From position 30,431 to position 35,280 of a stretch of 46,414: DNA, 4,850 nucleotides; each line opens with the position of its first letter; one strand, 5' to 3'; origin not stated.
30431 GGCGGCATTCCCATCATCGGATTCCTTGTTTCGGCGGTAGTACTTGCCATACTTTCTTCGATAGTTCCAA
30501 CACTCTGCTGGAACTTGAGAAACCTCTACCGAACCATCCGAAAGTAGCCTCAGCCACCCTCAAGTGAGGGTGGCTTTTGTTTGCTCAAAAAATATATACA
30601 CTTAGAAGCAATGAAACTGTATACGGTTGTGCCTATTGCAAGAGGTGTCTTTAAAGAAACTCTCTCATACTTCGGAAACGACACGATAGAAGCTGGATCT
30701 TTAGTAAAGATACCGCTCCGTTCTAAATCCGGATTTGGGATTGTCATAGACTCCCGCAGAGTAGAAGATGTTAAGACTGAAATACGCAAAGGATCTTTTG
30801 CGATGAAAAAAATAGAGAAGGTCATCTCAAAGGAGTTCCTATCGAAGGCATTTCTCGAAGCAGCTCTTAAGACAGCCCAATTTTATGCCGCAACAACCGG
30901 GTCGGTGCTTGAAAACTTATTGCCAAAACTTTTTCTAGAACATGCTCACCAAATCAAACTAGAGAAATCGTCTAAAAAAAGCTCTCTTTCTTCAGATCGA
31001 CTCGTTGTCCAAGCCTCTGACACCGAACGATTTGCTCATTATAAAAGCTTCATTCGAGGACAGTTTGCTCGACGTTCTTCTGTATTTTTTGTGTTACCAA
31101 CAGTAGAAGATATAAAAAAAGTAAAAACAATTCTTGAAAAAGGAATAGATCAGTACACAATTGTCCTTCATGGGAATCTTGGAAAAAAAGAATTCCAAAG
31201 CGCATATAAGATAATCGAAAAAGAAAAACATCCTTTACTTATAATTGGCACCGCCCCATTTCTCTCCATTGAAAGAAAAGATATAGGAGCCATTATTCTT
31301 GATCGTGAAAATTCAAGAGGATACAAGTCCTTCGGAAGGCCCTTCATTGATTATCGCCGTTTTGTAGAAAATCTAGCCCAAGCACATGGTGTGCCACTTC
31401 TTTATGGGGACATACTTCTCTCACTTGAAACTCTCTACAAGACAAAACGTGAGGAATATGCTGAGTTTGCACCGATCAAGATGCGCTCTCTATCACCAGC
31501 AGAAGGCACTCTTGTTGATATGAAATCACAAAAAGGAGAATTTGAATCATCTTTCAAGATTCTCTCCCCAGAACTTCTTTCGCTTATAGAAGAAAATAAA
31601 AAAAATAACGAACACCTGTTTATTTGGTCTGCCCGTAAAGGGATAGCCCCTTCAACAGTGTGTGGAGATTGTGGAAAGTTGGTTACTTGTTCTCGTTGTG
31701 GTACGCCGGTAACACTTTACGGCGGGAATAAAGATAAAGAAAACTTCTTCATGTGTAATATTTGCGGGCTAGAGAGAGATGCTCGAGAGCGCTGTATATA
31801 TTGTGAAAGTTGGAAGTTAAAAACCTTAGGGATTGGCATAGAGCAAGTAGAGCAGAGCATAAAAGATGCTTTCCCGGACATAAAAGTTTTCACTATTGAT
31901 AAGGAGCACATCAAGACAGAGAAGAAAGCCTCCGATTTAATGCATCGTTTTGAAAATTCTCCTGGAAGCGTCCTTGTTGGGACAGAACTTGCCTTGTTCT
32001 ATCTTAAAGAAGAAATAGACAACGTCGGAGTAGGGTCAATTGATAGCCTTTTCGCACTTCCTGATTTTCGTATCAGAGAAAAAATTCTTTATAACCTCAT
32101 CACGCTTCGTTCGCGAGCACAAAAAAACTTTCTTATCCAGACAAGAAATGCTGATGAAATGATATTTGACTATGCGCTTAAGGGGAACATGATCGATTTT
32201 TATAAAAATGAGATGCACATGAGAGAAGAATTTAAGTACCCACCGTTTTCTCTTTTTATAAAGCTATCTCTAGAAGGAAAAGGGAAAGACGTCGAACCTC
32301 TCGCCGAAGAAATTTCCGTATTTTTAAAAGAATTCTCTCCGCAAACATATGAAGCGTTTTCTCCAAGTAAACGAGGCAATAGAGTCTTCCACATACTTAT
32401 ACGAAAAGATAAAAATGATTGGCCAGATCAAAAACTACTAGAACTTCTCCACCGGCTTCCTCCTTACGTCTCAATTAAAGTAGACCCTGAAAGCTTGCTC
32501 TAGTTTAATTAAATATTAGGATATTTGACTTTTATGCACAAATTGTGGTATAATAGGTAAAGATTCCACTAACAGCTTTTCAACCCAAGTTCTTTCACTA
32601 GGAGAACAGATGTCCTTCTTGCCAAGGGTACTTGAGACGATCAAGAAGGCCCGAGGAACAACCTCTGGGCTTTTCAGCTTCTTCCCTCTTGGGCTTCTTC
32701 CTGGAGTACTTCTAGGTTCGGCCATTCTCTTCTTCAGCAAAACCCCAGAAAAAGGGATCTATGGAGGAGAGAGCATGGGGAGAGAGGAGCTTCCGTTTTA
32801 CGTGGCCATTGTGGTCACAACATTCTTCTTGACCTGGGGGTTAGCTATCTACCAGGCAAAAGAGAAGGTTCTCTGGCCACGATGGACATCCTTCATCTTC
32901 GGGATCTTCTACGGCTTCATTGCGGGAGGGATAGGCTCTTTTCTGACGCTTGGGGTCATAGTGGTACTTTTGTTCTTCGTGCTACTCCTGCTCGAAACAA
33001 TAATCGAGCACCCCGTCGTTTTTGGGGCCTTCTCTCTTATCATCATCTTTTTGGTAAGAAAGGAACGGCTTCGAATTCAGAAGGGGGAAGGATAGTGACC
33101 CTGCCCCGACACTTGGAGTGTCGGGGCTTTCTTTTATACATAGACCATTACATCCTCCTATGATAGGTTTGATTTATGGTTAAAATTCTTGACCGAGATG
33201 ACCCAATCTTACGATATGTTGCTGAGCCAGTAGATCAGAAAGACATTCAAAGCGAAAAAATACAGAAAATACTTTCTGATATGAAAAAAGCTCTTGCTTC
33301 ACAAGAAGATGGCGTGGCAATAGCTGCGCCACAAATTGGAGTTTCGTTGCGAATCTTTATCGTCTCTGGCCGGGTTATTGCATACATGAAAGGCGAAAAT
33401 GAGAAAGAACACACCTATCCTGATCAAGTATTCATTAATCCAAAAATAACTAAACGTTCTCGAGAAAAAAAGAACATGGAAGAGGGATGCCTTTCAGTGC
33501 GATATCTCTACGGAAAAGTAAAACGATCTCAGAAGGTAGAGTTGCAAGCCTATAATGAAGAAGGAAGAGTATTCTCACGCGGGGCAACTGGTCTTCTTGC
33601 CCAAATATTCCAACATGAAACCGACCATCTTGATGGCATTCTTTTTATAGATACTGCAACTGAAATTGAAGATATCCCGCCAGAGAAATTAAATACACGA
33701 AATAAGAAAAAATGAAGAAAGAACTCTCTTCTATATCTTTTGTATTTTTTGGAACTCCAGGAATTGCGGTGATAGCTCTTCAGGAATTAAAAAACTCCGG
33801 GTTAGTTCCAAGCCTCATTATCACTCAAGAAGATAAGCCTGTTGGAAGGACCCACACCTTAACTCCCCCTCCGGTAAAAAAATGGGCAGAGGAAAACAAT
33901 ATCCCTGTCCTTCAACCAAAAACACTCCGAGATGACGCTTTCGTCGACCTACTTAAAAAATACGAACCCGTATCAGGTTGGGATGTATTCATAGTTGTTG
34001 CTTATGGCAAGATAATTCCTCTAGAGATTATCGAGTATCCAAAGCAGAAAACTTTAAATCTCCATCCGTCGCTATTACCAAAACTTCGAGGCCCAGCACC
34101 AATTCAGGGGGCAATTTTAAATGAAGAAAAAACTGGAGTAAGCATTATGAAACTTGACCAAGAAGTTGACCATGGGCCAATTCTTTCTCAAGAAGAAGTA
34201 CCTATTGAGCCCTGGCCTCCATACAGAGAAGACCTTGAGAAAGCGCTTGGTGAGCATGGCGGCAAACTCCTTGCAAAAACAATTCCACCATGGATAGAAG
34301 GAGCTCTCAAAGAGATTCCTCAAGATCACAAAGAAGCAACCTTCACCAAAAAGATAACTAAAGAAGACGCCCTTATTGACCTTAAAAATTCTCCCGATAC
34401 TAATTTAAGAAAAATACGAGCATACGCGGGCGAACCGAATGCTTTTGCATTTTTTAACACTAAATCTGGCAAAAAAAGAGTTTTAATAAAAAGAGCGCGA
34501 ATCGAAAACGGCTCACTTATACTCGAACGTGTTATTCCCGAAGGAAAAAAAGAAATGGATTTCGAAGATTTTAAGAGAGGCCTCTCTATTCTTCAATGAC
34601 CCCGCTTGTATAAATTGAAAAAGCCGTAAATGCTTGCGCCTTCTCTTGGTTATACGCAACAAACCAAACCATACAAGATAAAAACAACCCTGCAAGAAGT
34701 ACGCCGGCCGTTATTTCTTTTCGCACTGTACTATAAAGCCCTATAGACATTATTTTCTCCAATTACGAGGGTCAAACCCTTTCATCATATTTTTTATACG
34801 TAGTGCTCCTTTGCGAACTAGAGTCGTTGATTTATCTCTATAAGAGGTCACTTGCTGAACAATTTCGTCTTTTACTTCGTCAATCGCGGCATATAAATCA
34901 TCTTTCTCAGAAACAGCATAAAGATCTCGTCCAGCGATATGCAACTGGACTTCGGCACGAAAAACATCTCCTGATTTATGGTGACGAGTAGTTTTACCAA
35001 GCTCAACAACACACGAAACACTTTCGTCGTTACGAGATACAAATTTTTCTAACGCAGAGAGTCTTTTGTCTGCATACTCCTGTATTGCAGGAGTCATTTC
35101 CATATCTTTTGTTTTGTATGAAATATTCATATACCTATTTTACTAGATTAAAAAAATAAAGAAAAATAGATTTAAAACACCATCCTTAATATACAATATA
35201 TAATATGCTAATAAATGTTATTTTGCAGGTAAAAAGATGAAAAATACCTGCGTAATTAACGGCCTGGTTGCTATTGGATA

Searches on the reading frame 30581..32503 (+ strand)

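Call 61: search_protein_families(library=pfam, proteins=[window:30581-32503:+], max_evalue=0.001)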
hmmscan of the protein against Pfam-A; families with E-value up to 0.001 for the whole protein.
window:30581-32503:+ (640 aa): 1 family
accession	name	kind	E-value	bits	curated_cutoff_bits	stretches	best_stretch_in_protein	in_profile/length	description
PF17764.6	PriA_3primeBD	-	8.2e-07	29.2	22.7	1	25-115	9-96/96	3'DNA-binding domain (3'BD)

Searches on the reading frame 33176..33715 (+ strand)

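Call 61: search_protein_families(library=pfam, proteins=[window:33176-33715:+], max_evalue=0.001)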
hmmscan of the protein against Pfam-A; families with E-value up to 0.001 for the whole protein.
window:33176-33715:+ (179 aa): 1 family
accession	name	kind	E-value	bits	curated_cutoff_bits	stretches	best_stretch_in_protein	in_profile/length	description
PF01327.26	Pep_deformylase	-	2e-46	157.9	22.8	1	2-164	2-153/156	Polypeptide deformylase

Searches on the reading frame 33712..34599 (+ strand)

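Call 61: search_protein_families(library=pfam, proteins=[window:33712-34599:+], max_evalue=0.001)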
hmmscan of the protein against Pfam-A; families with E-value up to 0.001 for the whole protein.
window:33712-34599:+ (295 aa): 2 families
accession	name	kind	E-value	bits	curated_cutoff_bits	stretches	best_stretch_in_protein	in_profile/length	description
PF00551.24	Formyl_trans_N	-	2.2e-32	112.7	26.1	1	13-190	8-180/181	Formyl transferase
PF02911.23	Formyl_trans_C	-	9.1e-08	32.6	21.1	1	214-266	1-49/100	Formyl transferase, C-terminal domain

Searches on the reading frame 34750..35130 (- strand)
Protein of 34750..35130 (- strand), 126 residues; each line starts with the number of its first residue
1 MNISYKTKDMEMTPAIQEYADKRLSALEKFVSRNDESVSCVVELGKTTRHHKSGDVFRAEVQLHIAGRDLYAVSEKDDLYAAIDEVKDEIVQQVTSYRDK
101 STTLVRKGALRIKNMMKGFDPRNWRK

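Call 61: search_protein_families(library=pfam, proteins=[window:34750-35130:-], max_evalue=0.001)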
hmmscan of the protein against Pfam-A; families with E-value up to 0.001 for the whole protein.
window:34750-35130:- (126 aa): 1 family
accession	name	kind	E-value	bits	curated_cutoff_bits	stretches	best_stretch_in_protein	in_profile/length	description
PF02482.25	Ribosomal_S30AE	-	7.2e-17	62.3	23.7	1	3-100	1-86/88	Sigma 54 modulation protein / S30EA ribosomal protein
